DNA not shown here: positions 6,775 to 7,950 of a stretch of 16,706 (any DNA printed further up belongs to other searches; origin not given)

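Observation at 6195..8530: AT-rich accessory block next to tRNA-Ala: TA pair + SPFH + Zn-ribbon + DUF1304-like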

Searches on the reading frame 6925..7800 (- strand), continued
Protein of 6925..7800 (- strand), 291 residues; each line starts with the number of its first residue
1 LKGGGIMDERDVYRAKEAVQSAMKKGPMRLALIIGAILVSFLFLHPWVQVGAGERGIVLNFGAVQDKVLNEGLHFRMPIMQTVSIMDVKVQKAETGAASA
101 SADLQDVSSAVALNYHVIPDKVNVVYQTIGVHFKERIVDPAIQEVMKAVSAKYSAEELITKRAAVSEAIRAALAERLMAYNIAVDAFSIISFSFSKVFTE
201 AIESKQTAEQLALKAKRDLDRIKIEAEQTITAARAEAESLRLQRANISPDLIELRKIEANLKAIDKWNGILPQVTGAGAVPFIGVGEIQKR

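Call 32: find_encoding_contigs(protein=P0238, flank=6000, max_places=4)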
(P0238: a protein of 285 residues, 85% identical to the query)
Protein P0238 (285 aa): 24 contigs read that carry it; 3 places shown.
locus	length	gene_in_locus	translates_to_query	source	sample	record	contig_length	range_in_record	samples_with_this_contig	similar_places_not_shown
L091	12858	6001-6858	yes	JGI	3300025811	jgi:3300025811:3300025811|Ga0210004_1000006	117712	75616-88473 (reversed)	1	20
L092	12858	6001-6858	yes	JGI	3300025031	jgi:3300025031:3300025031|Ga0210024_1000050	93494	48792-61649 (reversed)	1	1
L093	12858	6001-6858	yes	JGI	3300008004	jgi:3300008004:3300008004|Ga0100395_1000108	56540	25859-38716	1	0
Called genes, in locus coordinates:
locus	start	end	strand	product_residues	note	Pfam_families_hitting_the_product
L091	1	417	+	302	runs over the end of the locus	PF02358:Trehalose_PPase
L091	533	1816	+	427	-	PF00535:Glycos_transf_2 (weak)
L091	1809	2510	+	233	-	PF05552:MS_channel_1st_1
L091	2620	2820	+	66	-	PF11322:DUF3124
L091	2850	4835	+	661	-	PF00999:Na_H_Exchanger, PF02254:TrkA_N, PF02080:TrkA_C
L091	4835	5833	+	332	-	PF01699:Na_Ca_ex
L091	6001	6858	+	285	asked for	PF01145:Band_7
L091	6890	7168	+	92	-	PF12773:DZR (weak), PF13248:Zn_ribbon_3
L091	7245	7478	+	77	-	PF09656:PGPGW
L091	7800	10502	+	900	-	PF00690:Cation_ATPase_N, PF00122:E1-E2_ATPase, PF13246:Cation_ATPase, PF00702:Hydrolase, PF00689:Cation_ATPase_C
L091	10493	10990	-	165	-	PF04461:YajQ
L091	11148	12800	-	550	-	PF02878:PGM_PMM_I, PF02879:PGM_PMM_II (weak), PF02880:PGM_PMM_III, PF00408:PGM_PMM_IV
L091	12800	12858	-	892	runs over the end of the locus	PF01326:PPDK_N, PF00391:PEP-utilizers, PF02896:PEP-utilizers_C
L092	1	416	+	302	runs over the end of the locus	PF02358:Trehalose_PPase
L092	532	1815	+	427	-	PF00535:Glycos_transf_2 (weak)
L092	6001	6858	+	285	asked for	PF01145:Band_7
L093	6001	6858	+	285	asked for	PF01145:Band_7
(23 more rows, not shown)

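Call 48: find_related_loci(query=window:6925-7782:-, collection=viral_contigs, flank=8000)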
Query window:6925-7782:- (285 aa) in viral_contigs; peptide patterns used: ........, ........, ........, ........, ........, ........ (x = any residue, [..] = any of these).
7 stretches matched a pattern; 4 encode a relative of the query (tblastn E <= 1e-3); 4 distinct loci.
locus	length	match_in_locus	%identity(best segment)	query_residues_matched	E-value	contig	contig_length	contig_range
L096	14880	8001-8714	43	36-279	5e-59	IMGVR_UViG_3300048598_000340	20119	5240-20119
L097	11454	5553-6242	36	37-276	4e-44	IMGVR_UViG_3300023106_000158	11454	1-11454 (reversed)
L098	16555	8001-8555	29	101-279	4e-19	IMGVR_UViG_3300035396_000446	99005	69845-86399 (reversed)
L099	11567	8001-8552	24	95-279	1e-10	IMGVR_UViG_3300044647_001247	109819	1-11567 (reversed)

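Call 49: search_dna_similar(query=window:6925-7782:-, collection=plasmids, mode=protein, max_rows=10)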
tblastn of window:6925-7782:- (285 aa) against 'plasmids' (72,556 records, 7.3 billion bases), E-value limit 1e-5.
Records with a match: 93; places in all: 95; records where one place covers at least 80% of the query: 88.
Best place of each record, by identity: <60% 93.
By first word of the organism name: Pseudomonas 25; Bacillus 16; Enterobacter 10; Clostridium 8; Sinorhizobium 6; Acaryochloris 5; Agrobacterium 4; Moellerella 3; Kosakonia 2; Pseudanabaena 1; and 13 more.
By predicted mobility (MOB-suite, as given by PLSDB): non-mobilizable 61; conjugative 31; mobilizable 1.
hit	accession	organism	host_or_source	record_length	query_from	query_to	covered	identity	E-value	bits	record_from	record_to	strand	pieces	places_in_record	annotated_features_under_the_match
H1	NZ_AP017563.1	Pseudanabaena sp. ABRG5-3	-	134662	25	270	86%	47.4%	2e-56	202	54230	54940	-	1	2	prohibitin family protein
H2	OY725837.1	Subdoligranulum variabile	-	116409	24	276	89%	43.9%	2e-55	199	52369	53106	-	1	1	record has no annotation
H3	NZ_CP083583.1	Kovacikia minuta CCNUW1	cell culture,fresh water lake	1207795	41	271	81%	44.2%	4e-50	184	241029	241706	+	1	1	record has no annotation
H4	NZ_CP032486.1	Neokomagataea tanensis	Cell culture,Plant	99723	20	285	93%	31.2%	5e-28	120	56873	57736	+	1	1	prohibitin family protein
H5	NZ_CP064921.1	Acaryochloris marina S15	cell culture,surface of Pikea pinnata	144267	24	277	89%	31.4%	6e-21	100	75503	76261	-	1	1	prohibitin family protein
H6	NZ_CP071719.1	Acaryochloris sp. 'Moss Beach'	culture,intertidal zone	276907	24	277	89%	31.4%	6e-21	100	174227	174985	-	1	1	prohibitin family protein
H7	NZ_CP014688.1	Acetobacter persici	water kefir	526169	40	278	84%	33.2%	3e-30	127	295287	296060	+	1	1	prohibitin family protein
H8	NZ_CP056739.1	Enterobacter roggenkampii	culture,Wastewater influent sample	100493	21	279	91%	28.5%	2e-15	84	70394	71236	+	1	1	SPFH domain-containing protein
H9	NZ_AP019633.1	Enterobacter asburiae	Homo sapiens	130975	21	279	91%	28.5%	2e-15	83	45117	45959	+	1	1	SPFH domain-containing protein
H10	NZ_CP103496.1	Enterobacter hormaechei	Homo sapiens,blood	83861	21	279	91%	28.1%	6e-14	79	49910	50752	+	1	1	prohibitin family protein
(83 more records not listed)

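Call 50: search_dna_similar(query=window:6925-7782:-, collection=phages, mode=protein, max_rows=10)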
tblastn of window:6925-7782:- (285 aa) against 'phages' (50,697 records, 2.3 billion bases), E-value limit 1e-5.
Records with a match: 156; places in all: 156; records where one place covers at least 80% of the query: 89.
Best place of each record, by identity: <60% 156.
By first word of the organism name: Bacillus 33; Klebsiella 24; Caulobacter 21; Streptococcus 14; Erwinia 7; Bacteriophage 6; Fusobacterium 5; Alteromonas 5; Arthrobacter 5; Microbacterium 4; and 19 more.
By host as written in the record: - 16; Klebsiella pneumoniae 9; Bacillus cereus 7; Klebsiella pneumoniae K23 6; Caulobacter crescentus NA1000 6; Caulobacter vibrioides CB15 6; Alteromonas macleodii str. 'Balearic Sea AD45' 5; Bacillus thuringiensis subsp. kurstaki 5; and 60 more.
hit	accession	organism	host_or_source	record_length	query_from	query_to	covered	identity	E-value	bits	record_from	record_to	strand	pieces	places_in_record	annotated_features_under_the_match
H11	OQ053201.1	Burkholderia phage CSP3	Burkholderia contaminans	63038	40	281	85%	51.2%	9e-68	233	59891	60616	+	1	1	prohibitin family protein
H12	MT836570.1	Bacteriophage sp.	human fecal samples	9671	41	271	81%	47.2%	8e-56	199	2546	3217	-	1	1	record has no annotation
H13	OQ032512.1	Acinetobacter phage nACB2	Acinetobacter halotolerans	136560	12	281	95%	40.1%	7e-52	187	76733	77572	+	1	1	protease | hypothetical protein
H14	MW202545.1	Caudoviricetes sp.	Manatee Spring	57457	1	279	98%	35.7%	4e-39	151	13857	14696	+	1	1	lysogenization k protein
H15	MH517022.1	Acinetobacter phage SH-Ab 15599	Acinetobacter baumannii 15599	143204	7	277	95%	34.2%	9e-39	150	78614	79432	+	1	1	putative protease | hypothetical protein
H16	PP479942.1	Faecalibacterium phage Lelie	Faecalibacterium sp. L2-61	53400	23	278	90%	31.9%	5e-29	121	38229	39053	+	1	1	hypothetical protein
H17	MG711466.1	Faecalibacterium phage FP_Toutatis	Faecalibacterium prausnitzii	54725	23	278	90%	31.5%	4e-28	119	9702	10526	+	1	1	membrane protein, stomatin/prohibitin domain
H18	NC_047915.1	Faecalibacterium phage FP_Toutatis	Faecalibacterium prausnitzii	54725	23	278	90%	31.5%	4e-28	119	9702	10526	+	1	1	prohibitin family protein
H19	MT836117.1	Bacteriophage sp.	human fecal samples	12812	23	278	90%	31.5%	9e-28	118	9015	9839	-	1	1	record has no annotation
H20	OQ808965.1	Fusobacterium phage vB_FnuS_FNU3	Fusobacterium nucleatum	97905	27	277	88%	31.2%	2e-25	111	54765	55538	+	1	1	putative prohibitin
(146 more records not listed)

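Call 53: find_related_loci(query=window:6925-7782:-, collection=metagenome_contigs, flank=6000)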
Query window:6925-7782:- (285 aa) in metagenome_contigs; peptide patterns used: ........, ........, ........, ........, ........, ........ (x = any residue, [..] = any of these).
394 stretches matched a pattern; 305 encode a relative of the query (tblastn E <= 1e-3); the best 80 are kept; 80 distinct loci.
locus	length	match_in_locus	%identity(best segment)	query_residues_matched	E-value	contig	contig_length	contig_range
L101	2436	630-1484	90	1-285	0e+0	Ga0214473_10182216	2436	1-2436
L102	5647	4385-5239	89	1-285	4e-174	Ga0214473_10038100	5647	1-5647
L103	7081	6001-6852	89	2-285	2e-169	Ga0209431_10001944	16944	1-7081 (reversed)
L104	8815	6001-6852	89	2-285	2e-169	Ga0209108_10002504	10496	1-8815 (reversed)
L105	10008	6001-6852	89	2-285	2e-169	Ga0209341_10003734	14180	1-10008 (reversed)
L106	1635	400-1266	87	1-285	0e+0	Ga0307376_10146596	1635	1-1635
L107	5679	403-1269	87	1-285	6e-170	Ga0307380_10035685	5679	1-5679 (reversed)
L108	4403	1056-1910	86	1-285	6e-171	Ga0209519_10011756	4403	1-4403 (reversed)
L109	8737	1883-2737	86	1-285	3e-166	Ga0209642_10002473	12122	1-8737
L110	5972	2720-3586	85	1-285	3e-168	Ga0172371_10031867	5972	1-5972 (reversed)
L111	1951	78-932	86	1-285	2e-179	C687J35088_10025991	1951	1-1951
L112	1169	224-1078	87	1-285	0e+0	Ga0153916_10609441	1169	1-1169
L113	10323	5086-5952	85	1-285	8e-165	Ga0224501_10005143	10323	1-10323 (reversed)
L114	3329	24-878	84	1-285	1e-172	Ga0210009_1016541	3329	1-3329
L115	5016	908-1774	85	1-285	7e-168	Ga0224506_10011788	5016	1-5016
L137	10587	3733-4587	85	1-285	3e-161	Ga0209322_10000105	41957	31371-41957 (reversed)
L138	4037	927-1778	82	1-284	4e-166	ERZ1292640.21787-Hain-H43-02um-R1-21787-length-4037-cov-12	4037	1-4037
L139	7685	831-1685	82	1-285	4e-161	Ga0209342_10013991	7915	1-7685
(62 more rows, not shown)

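Call 64: search_solved_structures(query=window:6925-7782:-, max_evalue=0.00001)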
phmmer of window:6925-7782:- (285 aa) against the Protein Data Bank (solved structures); distinct sequences matched with E-value up to 0.00001: 8.
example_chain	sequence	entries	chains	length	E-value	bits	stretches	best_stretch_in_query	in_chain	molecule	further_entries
8rrh_B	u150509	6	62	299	2.1e-35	126.1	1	23-254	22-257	Prohibitin-2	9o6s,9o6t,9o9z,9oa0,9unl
9urz_B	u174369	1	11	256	7.8e-32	114.4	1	41-255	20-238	Prohibitin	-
8rrh_A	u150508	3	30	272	2e-29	106.5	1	31-253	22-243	Prohibitin 1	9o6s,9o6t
9unl_E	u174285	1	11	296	2.7e-29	106.1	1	31-253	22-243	Prohibitin 1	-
9o9z_A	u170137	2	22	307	3e-29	105.9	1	29-253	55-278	Prohibitin 1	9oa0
9urz_D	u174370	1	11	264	2.8e-28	102.7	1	34-252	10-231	Prohibitin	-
8j4i_A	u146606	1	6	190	4.1e-23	85.8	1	23-189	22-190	Prohibitin-2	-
6iqe_A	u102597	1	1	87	6.5e-06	29.5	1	187-254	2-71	Prohibitin-2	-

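Call 69: search_protein_families(library=pfam, alignment_id=A1, max_evalue=0.00001)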
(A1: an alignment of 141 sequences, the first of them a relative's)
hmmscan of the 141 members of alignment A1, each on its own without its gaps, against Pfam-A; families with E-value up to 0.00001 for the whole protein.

A. member 1, L177:3834-4394:+ (186 aa): 0 families

B. families by the number of members that match (of 141 scanned): 157 families (the first 25 are shown)
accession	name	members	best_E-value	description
PF00122.25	E1-E2_ATPase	7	1.3e-58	E1-E2 ATPase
PF00702.32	Hydrolase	7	8e-38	haloacid dehalogenase-like hydrolase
PF00924.24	MS_channel_2nd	7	2.3e-20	Mechanosensitive ion channel, beta-domain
PF00689.26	Cation_ATPase_C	6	1.2e-58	Cation transporting ATPase, C-terminus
PF00690.31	Cation_ATPase_N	6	3.3e-25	Cation transporter/ATPase, N-terminus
PF13246.12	Cation_ATPase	6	2.2e-20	Cation transport ATPase (P-type)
PF13453.11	Zn_ribbon_TFIIB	6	1.9e-16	Transcription factor zinc-finger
PF21082.3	MS_channel_3rd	6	2.5e-16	Mechanosensitive ion channel MscS, C-terminal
PF21088.3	MS_channel_1st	6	9.6e-08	Mechanosensitive ion channel, transmembrane helices 2/3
PF21269.3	TreT_GT1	4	6.6e-57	Trehalose synthase, N-terminal domain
PF00484.24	Pro_CA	4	1.4e-51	Carbonic anhydrase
PF01551.29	Peptidase_M23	4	1.2e-35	Peptidase family M23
PF19027.5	DUF5752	3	5e-65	Family of unknown function (DUF5752)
PF00534.26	Glycos_transf_1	3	3.2e-28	Glycosyl transferases group 1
PF00691.25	OmpA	3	2.2e-23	OmpA family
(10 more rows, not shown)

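Call 76: search_protein_families(library=pfam, proteins=[L137:1177-3339:+, L137:4737-5249:+, L137:4559-5158:-, L137:5382-8312:-, L139:99-725:+, L139:2147-4069:-, L138:1833-2537:+, L138:2592-4016:-, L083:1906-2217:+, L083:2205-2420:+], max_evalue=0.001)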
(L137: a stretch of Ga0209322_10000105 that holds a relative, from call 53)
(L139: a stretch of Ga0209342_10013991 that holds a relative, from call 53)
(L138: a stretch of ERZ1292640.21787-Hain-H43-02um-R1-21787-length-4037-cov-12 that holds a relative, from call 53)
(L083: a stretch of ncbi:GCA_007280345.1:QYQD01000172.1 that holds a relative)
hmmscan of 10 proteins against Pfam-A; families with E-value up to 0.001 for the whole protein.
L137:1177-3339:+ (720 aa): 7 families
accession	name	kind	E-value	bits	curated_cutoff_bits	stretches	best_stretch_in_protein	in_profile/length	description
PF00009.33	GTP_EFTU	-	3.5e-53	180.4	26.5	1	121-312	2-187/188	Elongation factor Tu GTP binding domain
PF21018.2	BipA_C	-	6.8e-45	151.8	23.8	1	600-708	1-109/110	TypA/BipA C-terminal domain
PF00679.30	EFG_C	-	1.5e-21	76.7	27.9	1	512-598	2-88/89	Elongation factor G C-terminus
PF03144.31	GTP_EFTU_D2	-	5.3e-11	43.2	30.3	1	336-405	1-72/73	Elongation factor Tu domain 2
PF22042.2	EF-G_D2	-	1.6e-09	38.2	27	1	329-407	11-83/84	Elongation factor G domain 2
PF01926.29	MMR_HSR1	-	6.6e-07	29.9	21.9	1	125-246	2-113/113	50S ribosome-binding GTPase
PF02421.24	FeoB_N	-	0.0004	20.4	27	0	170-288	32-147/156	Ferrous iron transport protein B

L137:4737-5249:+ (170 aa): 2 families
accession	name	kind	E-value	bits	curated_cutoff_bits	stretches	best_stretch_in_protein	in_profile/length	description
PF02915.23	Rubrerythrin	-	9.8e-09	36.1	22.8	1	111-159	4-54/137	Rubrerythrin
PF00210.30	Ferritin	-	0.00025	21.4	24.5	0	126-163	23-60/142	Ferritin-like domain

L137:4559-5158:- (199 aa): 0 families

L137:5382-8312:- (976 aa): 0 families

L139:99-725:+ (208 aa): 1 family
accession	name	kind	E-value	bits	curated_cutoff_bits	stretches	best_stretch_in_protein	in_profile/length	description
PF00872.24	Transposase_mut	-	1.1e-16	61.1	21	1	95-184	286-375/379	Transposase, Mutator family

L139:2147-4069:- (640 aa): 2 families
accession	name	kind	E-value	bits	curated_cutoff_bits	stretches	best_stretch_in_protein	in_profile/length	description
PF06808.19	DctM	-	4.1e-70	237.1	23.8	1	130-550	2-403/413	Tripartite ATP-independent periplasmic transporter, DctM component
PF11874.13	DUF3394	-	0.00015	21.9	28.2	1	573-619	2-48/181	Domain of unknown function (DUF3394)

L138:1833-2537:+ (234 aa): 0 families

L138:2592-4016:- (474 aa): 9 families
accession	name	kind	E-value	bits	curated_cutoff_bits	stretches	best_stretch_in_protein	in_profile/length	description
PF02719.21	Polysacc_synt_2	-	1.3e-114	382.8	20.2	1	119-402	1-291/293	Polysaccharide biosynthesis protein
PF01370.27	Epimerase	-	3.4e-23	82.7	20.9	1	119-337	1-236/240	NAD dependent epimerase/dehydratase family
PF04321.23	RmlD_sub_bind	-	2.7e-16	60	27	1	118-286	2-154/287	RmlD substrate binding domain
PF16363.11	GDP_Man_Dehyd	-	6.3e-16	59.2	27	1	120-243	1-130/332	GDP-mannose 4,6 dehydratase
PF01073.25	3Beta_HSD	-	4.7e-11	42.7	22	1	120-248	1-122/280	3-beta hydroxysteroid dehydrogenase/isomerase family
PF13727.12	CoA_binding_3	-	7e-07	29.9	25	1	6-74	107-175/175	CoA-binding domain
PF13460.12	NAD_binding_10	-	1.2e-05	25.7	27.2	1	123-247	1-103/184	NAD(P)H-binding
PF00106.31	adh_short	-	4.7e-05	23.4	26.6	1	118-189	2-70/195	short chain dehydrogenase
PF07993.18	NAD_binding_4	-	0.00028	20.6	20.1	0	121-254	1-148/258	Male sterility protein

L083:1906-2217:+ (103 aa): 2 families
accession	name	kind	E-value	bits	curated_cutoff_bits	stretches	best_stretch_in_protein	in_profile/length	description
PF18810.6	PBECR2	-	9.8e-05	23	27.1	1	6-89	19-102/120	phage-Barnase-EndoU-ColicinE5/D-RelE like nuclease2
PF14357.11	DUF4404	-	0.00076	20.5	27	0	17-42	55-80/83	Domain of unknown function (DUF4404)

L083:2205-2420:+ (71 aa): 1 family
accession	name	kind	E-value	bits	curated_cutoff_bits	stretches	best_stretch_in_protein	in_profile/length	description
PF10049.14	DUF2283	-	1.9e-07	31.6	23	1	6-54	1-49/49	Protein of unknown function (DUF2283)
